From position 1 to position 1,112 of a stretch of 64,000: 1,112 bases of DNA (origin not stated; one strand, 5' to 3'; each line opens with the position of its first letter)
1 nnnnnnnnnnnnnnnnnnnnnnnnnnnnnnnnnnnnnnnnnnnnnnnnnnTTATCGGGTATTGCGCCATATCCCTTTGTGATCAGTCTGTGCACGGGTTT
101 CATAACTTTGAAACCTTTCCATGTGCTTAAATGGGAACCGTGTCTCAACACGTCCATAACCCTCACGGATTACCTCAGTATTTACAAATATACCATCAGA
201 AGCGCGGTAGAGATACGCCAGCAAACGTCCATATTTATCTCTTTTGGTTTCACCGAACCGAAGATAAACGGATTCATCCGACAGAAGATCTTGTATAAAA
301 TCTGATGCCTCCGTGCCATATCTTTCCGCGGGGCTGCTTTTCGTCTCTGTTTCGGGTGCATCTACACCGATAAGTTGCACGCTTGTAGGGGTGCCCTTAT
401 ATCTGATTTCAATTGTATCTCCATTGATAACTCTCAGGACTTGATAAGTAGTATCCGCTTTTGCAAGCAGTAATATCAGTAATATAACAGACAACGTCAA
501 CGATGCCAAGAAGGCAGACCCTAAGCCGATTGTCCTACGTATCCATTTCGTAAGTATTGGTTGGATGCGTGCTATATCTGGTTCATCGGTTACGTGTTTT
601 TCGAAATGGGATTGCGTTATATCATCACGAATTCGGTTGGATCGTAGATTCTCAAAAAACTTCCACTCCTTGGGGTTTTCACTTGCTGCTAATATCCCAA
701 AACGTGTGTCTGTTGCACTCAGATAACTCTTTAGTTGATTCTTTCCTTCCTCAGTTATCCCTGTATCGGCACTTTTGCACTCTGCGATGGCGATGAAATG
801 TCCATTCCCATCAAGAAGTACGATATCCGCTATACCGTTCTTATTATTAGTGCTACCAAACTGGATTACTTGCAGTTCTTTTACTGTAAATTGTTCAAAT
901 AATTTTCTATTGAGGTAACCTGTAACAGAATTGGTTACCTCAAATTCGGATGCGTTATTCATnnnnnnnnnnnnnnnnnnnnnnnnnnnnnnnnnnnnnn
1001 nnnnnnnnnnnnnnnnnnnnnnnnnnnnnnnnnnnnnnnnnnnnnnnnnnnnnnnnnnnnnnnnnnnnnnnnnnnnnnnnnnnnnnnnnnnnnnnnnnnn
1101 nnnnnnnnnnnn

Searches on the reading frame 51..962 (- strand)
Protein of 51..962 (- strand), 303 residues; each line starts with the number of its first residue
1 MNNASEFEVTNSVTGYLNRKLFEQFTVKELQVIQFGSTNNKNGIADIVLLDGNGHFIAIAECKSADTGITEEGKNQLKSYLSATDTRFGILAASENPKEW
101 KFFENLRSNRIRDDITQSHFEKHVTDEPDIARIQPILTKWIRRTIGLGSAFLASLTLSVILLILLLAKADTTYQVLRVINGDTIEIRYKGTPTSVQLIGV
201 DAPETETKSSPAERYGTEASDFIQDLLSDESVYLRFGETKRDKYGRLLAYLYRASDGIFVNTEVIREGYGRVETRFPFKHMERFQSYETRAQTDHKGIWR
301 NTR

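Call 34: search_protein_families(library=pfam, proteins=[window:51-962:-], max_evalue=0.001)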
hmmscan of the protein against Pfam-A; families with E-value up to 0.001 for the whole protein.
window:51-962:- (303 aa): 3 families
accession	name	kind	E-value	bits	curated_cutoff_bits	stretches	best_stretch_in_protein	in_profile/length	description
PF00565.23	SNase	-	1.6e-21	77.2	21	1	195-300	2-106/107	Staphylococcal nuclease homologue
PF13588.12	HSDR_N_2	-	2e-07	31.5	25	1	38-96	32-90/110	Type I restriction enzyme R protein N terminus (HSDR_N)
PF04313.20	HSDR_N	-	0.00047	20.5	25.1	1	27-84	120-165/198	Type I restriction enzyme R protein N terminus (HSDR_N)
